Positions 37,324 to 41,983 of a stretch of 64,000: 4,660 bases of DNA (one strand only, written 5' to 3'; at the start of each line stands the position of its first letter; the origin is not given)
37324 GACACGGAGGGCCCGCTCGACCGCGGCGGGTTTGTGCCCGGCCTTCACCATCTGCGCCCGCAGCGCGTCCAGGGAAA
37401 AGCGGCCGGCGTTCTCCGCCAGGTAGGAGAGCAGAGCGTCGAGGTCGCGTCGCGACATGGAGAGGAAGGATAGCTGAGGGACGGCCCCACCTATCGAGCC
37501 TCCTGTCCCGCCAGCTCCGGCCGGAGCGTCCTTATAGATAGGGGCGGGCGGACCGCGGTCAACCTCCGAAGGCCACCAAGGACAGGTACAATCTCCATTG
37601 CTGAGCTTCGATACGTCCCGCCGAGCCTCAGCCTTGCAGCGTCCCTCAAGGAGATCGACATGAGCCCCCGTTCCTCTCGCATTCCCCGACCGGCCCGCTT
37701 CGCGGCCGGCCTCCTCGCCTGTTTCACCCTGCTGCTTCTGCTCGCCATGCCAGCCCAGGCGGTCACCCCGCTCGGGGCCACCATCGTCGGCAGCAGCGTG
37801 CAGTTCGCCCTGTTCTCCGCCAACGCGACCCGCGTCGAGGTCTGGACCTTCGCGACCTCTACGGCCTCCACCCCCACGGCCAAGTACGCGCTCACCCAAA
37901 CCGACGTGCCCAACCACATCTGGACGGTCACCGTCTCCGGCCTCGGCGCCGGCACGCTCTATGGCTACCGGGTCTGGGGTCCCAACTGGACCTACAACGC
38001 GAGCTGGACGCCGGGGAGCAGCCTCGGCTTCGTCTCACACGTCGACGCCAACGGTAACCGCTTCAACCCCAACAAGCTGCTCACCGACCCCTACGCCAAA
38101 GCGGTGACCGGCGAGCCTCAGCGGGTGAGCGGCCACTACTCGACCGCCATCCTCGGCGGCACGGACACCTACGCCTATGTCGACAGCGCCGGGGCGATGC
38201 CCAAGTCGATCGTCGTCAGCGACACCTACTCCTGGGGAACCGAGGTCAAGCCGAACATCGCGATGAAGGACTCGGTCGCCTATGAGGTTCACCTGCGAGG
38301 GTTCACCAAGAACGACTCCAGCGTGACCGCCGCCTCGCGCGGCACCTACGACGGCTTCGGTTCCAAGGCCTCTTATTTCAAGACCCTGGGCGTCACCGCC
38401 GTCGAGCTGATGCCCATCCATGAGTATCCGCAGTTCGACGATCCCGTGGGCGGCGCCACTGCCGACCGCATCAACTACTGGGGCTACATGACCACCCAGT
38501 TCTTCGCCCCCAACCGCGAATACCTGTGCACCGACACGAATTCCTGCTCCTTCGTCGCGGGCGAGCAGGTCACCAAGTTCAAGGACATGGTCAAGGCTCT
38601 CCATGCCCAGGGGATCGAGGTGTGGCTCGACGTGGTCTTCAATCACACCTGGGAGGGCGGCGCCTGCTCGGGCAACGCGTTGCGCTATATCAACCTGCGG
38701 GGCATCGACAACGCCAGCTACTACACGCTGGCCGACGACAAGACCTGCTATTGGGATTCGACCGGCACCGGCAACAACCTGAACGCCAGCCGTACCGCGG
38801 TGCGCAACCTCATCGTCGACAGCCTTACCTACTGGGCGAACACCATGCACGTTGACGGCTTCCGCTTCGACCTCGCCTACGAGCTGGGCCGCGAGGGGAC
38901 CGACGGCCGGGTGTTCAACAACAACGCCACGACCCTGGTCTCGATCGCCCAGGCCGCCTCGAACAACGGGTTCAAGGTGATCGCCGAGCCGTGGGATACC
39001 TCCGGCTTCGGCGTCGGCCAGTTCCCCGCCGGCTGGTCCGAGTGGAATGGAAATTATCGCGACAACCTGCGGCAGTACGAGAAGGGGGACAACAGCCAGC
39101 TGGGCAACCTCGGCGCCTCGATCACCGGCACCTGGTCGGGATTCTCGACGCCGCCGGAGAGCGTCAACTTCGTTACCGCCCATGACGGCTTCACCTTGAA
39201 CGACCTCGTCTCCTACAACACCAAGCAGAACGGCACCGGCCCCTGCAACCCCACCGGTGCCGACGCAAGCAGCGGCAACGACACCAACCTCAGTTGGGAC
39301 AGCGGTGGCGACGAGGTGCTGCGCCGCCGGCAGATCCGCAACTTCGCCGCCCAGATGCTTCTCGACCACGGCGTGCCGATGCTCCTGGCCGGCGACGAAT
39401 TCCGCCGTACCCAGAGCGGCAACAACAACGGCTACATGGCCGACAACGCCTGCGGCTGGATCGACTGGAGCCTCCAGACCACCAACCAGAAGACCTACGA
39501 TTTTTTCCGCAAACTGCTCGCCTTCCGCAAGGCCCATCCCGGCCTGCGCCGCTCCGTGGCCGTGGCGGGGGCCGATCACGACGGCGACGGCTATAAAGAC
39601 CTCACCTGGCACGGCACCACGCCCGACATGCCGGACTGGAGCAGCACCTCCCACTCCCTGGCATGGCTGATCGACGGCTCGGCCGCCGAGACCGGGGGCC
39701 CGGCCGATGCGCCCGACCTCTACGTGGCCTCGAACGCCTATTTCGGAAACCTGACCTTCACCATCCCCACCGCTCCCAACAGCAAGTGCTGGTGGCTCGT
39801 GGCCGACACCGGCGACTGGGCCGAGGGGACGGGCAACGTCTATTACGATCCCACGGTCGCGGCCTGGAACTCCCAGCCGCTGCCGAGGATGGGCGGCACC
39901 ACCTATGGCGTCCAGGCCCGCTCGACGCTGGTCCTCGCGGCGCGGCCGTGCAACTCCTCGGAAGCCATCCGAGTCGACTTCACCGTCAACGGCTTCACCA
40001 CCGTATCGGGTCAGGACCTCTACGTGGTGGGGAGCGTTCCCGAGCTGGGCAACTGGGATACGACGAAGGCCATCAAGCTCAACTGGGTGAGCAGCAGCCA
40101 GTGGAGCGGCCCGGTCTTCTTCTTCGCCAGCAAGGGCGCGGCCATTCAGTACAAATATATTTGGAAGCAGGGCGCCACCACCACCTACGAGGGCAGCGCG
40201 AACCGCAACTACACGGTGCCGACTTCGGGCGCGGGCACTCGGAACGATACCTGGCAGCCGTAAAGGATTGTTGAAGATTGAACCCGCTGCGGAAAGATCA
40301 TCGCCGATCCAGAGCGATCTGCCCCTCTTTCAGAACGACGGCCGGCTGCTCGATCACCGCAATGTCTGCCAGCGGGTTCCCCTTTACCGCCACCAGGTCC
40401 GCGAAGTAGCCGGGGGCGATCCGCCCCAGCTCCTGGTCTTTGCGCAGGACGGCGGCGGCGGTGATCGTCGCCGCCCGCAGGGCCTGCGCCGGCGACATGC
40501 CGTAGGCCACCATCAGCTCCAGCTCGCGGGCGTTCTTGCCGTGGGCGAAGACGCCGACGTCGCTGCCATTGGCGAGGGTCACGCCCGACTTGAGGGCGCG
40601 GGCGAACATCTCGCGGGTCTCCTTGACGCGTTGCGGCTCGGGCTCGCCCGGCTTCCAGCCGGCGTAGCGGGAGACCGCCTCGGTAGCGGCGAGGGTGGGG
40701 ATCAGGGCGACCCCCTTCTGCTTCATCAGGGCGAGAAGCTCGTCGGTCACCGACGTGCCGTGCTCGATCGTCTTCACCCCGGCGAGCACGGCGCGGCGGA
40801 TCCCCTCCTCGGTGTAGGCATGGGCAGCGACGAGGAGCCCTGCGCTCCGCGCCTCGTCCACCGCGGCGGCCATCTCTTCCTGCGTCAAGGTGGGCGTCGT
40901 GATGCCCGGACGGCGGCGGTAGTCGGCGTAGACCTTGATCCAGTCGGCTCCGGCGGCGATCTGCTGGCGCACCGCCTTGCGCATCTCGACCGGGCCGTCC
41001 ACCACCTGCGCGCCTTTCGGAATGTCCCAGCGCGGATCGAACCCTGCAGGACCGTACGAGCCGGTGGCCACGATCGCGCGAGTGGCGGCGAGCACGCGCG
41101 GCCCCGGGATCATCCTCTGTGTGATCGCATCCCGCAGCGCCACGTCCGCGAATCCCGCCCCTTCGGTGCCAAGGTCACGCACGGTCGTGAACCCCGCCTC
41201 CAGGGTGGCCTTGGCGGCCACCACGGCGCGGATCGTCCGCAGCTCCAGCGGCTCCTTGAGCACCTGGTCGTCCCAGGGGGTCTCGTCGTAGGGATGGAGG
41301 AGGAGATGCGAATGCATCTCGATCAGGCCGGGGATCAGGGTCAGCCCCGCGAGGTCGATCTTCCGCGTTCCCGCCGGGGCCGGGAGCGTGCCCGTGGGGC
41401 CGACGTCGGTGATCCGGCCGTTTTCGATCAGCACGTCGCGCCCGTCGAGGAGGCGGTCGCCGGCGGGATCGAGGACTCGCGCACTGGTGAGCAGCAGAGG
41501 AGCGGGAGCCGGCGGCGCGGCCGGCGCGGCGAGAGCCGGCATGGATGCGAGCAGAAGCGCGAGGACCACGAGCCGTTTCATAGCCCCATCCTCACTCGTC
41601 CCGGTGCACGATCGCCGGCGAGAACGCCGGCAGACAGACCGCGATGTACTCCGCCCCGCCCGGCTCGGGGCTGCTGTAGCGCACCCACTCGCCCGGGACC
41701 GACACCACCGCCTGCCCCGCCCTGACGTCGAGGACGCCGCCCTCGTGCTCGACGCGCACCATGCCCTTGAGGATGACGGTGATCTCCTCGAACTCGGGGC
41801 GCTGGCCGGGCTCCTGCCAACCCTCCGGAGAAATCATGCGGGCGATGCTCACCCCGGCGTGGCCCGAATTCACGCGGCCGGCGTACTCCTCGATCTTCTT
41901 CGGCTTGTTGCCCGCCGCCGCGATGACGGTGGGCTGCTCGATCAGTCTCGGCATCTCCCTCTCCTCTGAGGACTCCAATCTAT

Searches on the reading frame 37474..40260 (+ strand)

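Call 42: search_protein_families(library=pfam, proteins=[window:37474-40260:+], max_evalue=0.00001)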
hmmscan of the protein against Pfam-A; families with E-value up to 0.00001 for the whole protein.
window:37474-40260:+ (929 aa): 5 families
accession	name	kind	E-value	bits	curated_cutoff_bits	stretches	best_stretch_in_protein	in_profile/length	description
PF00686.25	CBM_20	-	9.2e-21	73.9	23.3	1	832-923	2-95/97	Starch binding domain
PF00128.31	Alpha-amylase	-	9.4e-15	55.2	22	1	285-474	15-196/446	Alpha amylase, catalytic domain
PF21331.3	Isoamylase_C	-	1.7e-14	54.6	27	1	713-821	8-106/107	Isoamylase, C-terminal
PF02922.24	CBM_48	-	4.8e-10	40.1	22.4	1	99-208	1-83/83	Carbohydrate-binding module 48 (Isoamylase N-terminal domain)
PF21156.3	ISOA1-3_C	-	3.8e-07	30.7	27.3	1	712-781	2-62/106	Isoamylase 1-3, C-terminal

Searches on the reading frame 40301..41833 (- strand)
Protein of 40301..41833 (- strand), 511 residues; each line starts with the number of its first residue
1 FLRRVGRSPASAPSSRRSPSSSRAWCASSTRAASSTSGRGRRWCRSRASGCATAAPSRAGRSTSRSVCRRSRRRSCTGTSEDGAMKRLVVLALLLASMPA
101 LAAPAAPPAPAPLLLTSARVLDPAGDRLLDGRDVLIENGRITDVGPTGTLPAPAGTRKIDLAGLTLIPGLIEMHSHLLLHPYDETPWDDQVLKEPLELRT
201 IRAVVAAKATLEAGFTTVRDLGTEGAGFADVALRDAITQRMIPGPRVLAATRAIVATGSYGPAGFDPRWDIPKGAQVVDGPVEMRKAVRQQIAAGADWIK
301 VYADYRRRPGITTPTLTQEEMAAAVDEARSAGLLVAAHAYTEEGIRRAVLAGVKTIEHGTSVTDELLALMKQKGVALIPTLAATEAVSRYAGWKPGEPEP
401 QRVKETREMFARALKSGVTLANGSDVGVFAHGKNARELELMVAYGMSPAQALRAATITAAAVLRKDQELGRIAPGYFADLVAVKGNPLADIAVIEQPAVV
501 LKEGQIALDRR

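Call 42: search_protein_families(library=pfam, proteins=[window:40301-41833:-], max_evalue=0.00001)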
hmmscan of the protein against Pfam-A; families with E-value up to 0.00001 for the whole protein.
window:40301-41833:- (511 aa): 2 families
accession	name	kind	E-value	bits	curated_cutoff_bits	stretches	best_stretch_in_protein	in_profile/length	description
PF01979.26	Amidohydro_1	-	2.2e-46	159.2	25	1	165-504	1-342/345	Amidohydrolase family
PF07969.17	Amidohydro_3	-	2.1e-18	67.5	29.7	1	208-497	166-454/472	Amidohydrolase family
